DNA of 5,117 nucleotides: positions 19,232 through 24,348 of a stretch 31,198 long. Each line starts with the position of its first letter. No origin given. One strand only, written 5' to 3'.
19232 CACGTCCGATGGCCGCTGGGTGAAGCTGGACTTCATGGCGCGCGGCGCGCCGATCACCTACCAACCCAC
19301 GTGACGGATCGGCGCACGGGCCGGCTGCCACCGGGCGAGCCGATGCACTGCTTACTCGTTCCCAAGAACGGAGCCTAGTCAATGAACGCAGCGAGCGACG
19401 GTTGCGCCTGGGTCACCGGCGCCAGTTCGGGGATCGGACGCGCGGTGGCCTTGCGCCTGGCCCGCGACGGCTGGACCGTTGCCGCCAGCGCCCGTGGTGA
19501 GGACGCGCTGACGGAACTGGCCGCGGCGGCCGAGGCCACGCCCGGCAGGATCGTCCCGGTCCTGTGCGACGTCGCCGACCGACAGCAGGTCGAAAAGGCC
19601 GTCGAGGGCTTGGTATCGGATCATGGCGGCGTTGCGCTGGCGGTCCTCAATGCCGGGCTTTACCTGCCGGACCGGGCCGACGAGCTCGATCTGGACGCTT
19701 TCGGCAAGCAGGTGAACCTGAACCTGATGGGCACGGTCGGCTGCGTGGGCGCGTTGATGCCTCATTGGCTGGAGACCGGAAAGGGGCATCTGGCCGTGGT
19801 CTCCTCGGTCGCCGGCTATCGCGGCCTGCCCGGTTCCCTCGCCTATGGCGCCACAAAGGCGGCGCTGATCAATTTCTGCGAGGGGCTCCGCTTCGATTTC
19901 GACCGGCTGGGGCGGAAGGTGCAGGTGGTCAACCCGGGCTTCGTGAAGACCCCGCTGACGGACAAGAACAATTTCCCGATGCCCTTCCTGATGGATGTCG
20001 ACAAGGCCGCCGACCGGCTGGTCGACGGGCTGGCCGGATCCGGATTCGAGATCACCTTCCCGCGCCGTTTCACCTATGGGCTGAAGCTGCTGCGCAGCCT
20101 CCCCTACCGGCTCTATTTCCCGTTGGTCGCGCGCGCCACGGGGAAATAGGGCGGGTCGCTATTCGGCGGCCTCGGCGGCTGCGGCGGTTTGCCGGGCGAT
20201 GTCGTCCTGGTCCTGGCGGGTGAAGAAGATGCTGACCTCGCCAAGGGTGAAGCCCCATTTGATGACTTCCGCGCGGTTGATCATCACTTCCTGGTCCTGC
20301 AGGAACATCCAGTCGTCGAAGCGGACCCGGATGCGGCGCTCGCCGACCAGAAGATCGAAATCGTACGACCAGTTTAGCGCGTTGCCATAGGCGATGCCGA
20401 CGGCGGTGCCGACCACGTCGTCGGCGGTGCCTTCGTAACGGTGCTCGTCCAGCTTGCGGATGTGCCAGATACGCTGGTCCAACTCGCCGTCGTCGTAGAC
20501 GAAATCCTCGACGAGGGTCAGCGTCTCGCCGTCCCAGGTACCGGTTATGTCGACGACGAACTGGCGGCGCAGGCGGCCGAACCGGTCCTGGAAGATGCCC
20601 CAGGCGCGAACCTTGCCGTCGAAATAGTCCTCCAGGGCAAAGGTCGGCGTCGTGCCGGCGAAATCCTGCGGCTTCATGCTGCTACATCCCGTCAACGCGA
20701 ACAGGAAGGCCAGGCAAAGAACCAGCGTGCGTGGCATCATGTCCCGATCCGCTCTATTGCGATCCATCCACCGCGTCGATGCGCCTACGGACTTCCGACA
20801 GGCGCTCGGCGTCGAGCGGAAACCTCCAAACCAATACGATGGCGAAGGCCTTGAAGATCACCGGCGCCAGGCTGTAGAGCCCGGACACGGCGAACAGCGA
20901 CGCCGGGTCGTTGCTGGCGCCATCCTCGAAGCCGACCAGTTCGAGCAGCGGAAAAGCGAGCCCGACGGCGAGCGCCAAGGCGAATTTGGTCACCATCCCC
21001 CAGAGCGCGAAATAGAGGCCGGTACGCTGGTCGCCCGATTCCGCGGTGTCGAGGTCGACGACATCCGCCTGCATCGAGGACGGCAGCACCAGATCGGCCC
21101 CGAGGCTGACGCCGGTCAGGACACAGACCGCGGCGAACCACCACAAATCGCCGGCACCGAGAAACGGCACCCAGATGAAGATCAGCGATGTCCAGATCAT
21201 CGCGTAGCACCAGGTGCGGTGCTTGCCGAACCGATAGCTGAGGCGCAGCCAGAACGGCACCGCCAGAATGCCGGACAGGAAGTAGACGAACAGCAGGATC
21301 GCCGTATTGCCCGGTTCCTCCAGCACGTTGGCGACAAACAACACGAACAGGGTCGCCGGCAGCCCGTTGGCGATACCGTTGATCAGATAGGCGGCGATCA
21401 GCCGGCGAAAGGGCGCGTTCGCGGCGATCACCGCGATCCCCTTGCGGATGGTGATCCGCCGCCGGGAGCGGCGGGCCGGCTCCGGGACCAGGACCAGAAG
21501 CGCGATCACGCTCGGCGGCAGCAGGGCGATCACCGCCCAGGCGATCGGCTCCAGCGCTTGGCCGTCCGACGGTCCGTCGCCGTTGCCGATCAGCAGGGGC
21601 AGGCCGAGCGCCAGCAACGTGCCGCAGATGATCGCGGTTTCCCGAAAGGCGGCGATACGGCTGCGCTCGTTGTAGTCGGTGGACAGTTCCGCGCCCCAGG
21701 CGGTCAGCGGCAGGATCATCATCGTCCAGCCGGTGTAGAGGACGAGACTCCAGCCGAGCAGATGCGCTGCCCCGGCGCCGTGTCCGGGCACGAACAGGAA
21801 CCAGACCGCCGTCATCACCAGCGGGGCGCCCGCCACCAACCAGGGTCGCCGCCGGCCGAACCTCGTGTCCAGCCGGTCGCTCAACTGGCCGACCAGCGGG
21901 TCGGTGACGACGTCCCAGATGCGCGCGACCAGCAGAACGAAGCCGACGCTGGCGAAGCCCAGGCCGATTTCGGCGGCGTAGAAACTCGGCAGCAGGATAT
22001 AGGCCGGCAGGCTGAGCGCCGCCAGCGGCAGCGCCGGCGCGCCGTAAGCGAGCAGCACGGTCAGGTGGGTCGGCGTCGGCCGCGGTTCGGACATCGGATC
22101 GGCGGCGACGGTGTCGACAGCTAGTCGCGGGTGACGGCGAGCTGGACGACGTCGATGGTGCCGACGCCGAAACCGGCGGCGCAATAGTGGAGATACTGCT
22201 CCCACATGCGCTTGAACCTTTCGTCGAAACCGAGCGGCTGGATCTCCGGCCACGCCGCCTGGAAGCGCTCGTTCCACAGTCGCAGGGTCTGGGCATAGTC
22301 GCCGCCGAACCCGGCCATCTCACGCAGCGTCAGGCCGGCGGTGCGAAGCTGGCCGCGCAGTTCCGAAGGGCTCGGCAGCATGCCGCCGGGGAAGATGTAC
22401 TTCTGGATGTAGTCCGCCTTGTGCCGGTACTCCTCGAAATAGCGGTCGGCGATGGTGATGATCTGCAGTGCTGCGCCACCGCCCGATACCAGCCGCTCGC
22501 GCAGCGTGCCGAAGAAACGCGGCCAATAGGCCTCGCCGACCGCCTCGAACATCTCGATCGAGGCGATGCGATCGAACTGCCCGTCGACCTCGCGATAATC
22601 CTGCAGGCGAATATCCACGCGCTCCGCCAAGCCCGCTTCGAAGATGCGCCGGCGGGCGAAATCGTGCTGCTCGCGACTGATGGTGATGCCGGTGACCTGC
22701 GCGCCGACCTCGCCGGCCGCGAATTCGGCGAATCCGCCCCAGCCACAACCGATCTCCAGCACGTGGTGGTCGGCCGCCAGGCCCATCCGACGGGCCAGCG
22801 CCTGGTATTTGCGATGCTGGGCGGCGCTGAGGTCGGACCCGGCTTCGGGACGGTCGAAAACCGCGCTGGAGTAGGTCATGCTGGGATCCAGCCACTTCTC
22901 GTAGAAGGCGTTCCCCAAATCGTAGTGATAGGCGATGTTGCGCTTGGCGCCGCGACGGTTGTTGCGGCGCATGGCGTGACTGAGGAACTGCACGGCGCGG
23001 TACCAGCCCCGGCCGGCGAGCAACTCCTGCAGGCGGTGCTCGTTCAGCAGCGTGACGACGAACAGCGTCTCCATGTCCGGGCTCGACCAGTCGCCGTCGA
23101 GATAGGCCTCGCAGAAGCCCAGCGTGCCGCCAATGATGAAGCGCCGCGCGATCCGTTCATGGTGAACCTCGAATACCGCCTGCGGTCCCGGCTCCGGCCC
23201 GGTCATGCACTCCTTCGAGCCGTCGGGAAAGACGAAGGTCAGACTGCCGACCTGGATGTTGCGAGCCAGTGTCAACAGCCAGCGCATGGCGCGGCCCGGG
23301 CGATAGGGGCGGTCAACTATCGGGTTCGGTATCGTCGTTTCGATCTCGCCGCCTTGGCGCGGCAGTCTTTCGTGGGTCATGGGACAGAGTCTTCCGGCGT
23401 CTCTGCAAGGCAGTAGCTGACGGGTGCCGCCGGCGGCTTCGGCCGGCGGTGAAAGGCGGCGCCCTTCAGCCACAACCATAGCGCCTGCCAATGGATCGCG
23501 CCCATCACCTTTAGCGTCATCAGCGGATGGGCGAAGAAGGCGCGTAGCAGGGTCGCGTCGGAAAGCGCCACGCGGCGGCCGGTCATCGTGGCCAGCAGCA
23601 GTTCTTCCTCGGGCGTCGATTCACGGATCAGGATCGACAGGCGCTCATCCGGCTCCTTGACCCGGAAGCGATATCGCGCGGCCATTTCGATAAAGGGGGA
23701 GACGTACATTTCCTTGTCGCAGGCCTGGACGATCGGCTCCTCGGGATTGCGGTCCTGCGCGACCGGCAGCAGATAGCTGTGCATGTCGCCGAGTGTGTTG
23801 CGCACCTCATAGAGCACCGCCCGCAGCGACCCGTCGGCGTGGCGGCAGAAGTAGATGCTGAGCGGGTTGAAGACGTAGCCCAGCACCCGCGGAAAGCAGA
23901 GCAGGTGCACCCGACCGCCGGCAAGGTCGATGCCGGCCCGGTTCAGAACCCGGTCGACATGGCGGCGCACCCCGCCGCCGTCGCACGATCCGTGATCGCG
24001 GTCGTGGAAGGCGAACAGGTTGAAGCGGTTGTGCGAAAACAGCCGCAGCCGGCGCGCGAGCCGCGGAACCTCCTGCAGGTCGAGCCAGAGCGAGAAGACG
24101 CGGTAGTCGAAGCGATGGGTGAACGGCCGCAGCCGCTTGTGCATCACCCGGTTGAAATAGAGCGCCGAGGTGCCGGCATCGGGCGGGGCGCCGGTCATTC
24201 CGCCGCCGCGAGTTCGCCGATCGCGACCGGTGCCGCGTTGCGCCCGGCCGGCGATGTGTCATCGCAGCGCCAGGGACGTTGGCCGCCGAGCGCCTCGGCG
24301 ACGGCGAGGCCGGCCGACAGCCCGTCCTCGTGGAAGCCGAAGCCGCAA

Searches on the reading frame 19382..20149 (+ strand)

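Call 60: search_protein_families(library=pfam, proteins=[window:19382-20149:+])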
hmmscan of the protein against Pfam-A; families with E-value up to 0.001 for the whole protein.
window:19382-20149:+ (255 aa): 4 families
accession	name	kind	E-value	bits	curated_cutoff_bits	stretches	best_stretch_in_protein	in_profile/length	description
PF00106.31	adh_short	-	1.3e-44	152.4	26.6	1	9-196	3-190/195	short chain dehydrogenase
PF13561.12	adh_short_C2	-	1.8e-31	110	27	1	13-197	1-185/236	Enoyl-(Acyl carrier protein) reductase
PF08659.16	KR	-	4.5e-10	40.2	22.6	1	8-169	2-163/180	KR domain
PF13460.12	NAD_binding_10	-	0.00028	21.2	27.2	1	13-76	1-60/184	NAD(P)H-binding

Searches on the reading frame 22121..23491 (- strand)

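Call 60: search_protein_families(library=pfam, proteins=[window:22121-23491:-])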
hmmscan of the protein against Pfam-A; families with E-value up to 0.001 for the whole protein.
window:22121-23491:- (456 aa): 7 families
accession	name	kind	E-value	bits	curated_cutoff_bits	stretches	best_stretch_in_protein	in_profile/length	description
PF02353.26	CMAS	-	3.6e-83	279.5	27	1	180-451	4-273/273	Mycolic acid cyclopropane synthetase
PF13649.12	Methyltransf_25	-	2.2e-13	51.1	27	1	244-338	1-97/97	Methyltransferase domain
PF13489.12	Methyltransf_23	-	1.2e-11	45.1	27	1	227-390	7-162/164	Methyltransferase domain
PF08241.18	Methyltransf_11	-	6.9e-10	39.9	21.2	1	245-338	1-91/95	Methyltransferase domain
PF08242.18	Methyltransf_12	-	1.1e-08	36.2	30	1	245-338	1-96/98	Methyltransferase domain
PF13847.12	Methyltransf_31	-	2.3e-05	24.6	27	1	241-318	4-87/145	Methyltransferase domain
PF01728.25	FtsJ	-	0.00016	22.1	24.1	1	228-298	8-79/181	FtsJ-like methyltransferase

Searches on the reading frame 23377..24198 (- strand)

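Call 60: search_protein_families(library=pfam, proteins=[window:23377-24198:-])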
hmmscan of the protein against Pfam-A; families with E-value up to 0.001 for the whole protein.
window:23377-24198:- (273 aa): 1 family
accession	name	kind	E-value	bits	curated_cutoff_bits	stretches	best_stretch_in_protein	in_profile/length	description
PF07103.16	DUF1365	-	2.2e-84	283.2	25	1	13-255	1-235/235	Protein of unknown function (DUF1365)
